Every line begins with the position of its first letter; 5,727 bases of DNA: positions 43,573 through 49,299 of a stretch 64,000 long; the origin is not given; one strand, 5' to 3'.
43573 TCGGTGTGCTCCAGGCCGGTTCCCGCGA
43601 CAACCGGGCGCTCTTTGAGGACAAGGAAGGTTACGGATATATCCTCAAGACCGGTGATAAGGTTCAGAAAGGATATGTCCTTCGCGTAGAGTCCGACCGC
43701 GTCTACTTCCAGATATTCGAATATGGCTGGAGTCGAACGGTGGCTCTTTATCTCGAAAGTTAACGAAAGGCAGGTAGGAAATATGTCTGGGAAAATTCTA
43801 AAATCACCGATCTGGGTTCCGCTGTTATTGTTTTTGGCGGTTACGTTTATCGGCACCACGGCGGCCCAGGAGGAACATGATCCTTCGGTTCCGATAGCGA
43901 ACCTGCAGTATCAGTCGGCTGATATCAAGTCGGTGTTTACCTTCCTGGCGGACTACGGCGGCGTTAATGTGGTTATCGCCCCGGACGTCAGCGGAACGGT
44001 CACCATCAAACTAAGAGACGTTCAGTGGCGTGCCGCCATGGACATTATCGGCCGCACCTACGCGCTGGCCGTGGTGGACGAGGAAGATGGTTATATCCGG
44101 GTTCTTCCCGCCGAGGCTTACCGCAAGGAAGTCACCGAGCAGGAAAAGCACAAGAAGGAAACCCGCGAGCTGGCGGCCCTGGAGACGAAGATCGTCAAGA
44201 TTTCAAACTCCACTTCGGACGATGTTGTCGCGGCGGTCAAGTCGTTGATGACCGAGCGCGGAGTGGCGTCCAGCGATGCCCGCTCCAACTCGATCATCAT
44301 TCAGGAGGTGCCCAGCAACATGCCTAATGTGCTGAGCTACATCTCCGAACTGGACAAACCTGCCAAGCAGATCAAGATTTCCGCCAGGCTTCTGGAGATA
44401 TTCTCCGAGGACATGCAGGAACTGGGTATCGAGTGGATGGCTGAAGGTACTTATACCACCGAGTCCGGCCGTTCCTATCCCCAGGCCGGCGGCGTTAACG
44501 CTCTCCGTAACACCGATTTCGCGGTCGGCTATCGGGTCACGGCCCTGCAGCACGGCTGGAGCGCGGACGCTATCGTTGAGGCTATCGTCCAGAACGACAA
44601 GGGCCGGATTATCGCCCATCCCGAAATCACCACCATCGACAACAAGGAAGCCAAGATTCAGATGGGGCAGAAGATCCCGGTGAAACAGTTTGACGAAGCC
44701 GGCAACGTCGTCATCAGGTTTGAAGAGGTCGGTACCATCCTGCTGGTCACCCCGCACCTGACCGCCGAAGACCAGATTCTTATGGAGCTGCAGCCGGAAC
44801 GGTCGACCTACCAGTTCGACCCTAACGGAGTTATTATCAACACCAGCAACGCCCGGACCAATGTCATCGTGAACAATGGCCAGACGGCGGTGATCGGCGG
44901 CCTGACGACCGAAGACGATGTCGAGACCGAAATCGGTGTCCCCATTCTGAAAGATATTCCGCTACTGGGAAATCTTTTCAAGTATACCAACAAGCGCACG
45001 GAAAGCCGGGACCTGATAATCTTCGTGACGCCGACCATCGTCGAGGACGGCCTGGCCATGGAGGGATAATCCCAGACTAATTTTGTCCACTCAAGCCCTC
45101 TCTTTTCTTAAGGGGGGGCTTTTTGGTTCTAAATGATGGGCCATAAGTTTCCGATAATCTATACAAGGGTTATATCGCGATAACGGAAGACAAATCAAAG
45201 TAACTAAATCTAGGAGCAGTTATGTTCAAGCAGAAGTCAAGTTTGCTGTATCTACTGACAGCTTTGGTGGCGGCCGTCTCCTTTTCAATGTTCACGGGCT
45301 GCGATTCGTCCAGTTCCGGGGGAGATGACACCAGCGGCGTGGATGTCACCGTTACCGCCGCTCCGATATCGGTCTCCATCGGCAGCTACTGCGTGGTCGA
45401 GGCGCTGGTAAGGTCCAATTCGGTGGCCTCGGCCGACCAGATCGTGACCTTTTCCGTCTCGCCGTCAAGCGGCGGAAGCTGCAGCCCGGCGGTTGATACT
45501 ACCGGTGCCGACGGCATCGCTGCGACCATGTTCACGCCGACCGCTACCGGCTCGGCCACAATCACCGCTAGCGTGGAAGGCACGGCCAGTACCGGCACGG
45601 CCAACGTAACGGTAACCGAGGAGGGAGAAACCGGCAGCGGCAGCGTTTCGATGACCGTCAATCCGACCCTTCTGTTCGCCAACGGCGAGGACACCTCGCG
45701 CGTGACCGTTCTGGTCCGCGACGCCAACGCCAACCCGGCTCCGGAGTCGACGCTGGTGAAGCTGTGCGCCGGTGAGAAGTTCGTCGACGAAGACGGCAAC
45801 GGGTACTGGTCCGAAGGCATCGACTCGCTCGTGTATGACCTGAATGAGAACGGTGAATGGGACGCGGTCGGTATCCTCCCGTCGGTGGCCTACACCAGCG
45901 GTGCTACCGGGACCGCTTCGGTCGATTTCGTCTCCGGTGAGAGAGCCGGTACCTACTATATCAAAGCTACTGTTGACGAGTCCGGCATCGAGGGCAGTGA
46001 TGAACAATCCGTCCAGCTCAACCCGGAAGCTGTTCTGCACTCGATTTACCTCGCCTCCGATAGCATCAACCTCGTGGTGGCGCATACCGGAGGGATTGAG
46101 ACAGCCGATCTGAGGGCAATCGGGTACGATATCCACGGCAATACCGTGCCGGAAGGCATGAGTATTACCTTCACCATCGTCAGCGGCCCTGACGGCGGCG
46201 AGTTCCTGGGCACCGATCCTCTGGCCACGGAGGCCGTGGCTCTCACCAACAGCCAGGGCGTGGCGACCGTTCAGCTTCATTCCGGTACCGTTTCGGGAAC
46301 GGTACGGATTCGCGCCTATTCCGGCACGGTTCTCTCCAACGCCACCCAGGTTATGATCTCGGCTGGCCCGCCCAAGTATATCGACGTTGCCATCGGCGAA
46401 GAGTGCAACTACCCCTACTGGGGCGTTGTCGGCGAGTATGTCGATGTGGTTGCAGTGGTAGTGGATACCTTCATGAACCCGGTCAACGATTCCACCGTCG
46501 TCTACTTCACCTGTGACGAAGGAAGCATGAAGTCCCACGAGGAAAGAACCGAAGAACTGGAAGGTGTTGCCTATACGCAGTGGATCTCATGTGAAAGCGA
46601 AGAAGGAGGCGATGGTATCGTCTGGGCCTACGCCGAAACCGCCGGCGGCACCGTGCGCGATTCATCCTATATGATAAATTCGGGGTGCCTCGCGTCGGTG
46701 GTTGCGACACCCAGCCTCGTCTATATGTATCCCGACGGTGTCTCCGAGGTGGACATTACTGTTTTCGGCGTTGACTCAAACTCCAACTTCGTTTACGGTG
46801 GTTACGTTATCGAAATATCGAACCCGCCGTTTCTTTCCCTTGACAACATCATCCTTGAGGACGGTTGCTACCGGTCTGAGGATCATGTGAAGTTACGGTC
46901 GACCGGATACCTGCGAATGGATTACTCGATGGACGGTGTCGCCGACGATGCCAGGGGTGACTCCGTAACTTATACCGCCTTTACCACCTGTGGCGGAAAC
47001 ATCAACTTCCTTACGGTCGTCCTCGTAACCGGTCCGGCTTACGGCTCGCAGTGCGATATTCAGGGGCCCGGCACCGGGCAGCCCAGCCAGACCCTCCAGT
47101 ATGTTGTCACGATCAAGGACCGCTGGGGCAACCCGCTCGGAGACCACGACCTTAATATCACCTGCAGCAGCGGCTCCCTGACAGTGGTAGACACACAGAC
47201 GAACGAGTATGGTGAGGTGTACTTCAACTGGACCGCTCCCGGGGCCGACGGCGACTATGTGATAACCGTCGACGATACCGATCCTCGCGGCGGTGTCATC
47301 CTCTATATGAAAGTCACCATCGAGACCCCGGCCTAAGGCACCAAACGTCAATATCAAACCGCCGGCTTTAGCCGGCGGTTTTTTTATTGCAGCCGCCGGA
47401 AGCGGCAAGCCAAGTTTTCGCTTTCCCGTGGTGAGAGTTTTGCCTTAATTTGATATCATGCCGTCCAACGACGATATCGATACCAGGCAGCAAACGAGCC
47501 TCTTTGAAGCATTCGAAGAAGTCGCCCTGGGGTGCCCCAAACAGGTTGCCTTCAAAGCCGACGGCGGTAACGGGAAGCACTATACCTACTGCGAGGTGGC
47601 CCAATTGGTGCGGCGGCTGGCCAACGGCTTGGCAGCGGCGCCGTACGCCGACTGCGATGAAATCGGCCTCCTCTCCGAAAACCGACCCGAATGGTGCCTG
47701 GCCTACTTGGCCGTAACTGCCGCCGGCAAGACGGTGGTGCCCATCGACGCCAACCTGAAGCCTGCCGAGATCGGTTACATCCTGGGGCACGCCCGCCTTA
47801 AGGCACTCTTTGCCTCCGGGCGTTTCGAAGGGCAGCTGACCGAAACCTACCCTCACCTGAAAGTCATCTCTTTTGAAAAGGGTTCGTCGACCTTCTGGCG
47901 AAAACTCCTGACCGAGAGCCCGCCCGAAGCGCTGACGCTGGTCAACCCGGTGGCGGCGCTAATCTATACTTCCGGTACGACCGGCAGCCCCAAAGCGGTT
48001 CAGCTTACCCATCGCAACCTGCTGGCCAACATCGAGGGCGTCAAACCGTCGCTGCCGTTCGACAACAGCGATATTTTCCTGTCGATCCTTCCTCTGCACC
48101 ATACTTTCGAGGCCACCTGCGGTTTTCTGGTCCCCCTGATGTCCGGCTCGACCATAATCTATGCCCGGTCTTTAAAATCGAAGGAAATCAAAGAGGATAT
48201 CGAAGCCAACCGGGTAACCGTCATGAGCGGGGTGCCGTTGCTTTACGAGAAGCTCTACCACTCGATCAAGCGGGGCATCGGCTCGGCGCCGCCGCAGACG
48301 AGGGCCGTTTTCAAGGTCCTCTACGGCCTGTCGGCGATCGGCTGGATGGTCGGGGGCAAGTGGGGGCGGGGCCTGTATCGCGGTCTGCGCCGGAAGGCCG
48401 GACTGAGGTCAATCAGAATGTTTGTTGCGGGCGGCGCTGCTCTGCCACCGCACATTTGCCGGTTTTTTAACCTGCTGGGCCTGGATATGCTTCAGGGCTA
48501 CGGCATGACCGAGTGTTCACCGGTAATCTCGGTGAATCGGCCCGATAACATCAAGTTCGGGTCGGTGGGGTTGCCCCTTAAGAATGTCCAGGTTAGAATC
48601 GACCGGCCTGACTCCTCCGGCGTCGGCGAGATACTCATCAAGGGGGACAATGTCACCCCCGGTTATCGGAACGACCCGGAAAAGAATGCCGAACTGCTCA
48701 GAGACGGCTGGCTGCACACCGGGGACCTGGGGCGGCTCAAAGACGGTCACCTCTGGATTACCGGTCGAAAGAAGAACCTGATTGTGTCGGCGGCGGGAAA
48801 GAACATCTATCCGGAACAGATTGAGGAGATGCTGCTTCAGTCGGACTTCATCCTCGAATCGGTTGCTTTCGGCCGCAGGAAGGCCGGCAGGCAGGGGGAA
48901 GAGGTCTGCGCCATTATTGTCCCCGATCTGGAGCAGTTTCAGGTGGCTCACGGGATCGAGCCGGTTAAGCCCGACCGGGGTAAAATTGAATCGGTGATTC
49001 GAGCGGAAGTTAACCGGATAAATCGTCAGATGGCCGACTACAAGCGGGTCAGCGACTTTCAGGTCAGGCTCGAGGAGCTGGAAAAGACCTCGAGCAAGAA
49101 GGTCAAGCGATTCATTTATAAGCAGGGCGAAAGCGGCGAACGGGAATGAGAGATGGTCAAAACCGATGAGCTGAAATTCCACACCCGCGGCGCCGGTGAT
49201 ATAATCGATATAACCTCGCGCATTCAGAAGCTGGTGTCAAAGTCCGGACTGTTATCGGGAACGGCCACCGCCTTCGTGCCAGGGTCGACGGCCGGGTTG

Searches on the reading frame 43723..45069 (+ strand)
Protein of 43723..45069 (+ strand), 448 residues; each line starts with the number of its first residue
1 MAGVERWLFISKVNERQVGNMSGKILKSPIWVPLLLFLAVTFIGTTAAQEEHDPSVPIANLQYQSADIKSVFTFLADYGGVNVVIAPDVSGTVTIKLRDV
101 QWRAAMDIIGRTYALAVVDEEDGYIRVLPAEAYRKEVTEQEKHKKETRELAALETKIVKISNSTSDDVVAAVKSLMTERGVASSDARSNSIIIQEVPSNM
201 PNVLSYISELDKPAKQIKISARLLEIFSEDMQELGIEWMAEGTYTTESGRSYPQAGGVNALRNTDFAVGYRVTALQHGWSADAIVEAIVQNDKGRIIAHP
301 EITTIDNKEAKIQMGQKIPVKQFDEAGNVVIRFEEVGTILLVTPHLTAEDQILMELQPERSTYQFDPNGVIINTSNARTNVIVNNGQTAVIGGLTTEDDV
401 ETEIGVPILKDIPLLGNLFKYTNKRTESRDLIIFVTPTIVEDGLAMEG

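Call 50: search_protein_families(library=pfam, proteins=[window:43723-45069:+], max_evalue=0.0001)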
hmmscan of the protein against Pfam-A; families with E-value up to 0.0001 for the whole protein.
window:43723-45069:+ (448 aa): 3 families
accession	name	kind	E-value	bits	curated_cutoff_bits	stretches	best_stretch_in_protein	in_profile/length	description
PF00263.26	Secretin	-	2.7e-43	147.9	27.5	1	288-441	2-169/169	Bacterial type II and III secretion system protein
PF03958.22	Secretin_N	-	3.4e-10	40.4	28.2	1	155-216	1-69/69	Bacterial type II/III secretion system short domain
PF21305.2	type_II_gspD_N0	-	8.3e-05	22.8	27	0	62-97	2-37/71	GspD-like, N0 domain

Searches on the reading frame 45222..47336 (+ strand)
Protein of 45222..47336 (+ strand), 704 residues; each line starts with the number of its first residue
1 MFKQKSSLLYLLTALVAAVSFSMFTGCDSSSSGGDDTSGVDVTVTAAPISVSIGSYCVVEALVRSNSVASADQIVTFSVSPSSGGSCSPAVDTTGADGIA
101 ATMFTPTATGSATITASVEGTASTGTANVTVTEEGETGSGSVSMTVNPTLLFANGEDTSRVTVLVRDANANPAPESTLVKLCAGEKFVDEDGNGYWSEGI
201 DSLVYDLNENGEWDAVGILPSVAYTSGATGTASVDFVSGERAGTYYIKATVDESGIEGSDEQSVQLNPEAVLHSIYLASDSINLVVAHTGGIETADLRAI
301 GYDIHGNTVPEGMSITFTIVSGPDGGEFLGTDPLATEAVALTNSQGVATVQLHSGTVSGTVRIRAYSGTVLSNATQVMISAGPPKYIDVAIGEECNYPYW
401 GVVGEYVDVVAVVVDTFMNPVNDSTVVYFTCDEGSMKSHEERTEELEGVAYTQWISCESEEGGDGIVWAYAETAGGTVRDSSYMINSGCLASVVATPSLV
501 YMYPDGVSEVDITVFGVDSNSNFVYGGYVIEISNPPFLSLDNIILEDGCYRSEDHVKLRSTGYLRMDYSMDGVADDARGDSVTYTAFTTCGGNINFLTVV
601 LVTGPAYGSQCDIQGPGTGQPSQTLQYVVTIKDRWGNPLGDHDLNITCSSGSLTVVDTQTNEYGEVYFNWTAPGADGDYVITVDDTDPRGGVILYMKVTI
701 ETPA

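Call 50: search_protein_families(library=pfam, proteins=[window:45222-47336:+], max_evalue=0.0001)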
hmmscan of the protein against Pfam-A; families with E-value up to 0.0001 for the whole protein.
window:45222-47336:+ (704 aa): 2 families
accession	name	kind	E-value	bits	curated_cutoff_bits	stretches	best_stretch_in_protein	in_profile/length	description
PF02369.22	Big_1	-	3.7e-23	81.9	34.9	1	65-131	28-92/93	Bacterial Ig-like domain (group 1)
PF09134.16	Invasin_D3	-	3.8e-15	56.6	33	1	143-267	6-96/98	Invasin, domain 3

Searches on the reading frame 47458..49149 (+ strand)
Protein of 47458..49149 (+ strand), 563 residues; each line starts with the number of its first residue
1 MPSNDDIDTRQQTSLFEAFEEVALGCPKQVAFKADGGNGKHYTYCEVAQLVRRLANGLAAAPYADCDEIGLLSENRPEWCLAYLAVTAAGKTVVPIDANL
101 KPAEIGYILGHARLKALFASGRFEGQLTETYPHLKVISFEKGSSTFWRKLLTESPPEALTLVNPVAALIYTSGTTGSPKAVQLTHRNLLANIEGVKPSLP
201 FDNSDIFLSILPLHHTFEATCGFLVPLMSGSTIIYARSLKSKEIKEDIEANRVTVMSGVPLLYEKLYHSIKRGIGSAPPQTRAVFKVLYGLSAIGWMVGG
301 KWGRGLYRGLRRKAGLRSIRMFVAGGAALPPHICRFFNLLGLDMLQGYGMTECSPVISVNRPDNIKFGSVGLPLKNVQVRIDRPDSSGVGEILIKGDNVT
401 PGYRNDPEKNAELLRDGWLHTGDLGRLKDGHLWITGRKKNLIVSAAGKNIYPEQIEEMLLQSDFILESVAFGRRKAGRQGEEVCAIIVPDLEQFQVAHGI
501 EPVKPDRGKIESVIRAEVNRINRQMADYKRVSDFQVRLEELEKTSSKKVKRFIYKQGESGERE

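Call 50: search_protein_families(library=pfam, proteins=[window:47458-49149:+], max_evalue=0.0001)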
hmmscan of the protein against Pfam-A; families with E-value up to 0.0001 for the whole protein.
window:47458-49149:+ (563 aa): 2 families
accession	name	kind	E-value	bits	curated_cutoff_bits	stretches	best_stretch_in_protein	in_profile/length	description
PF00501.34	AMP-binding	-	9.6e-77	258.8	29.9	1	19-403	1-383/384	AMP-binding enzyme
PF13193.12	AMP-binding_C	-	6.1e-06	27.5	24.5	1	454-548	1-76/76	AMP-binding enzyme C-terminal domain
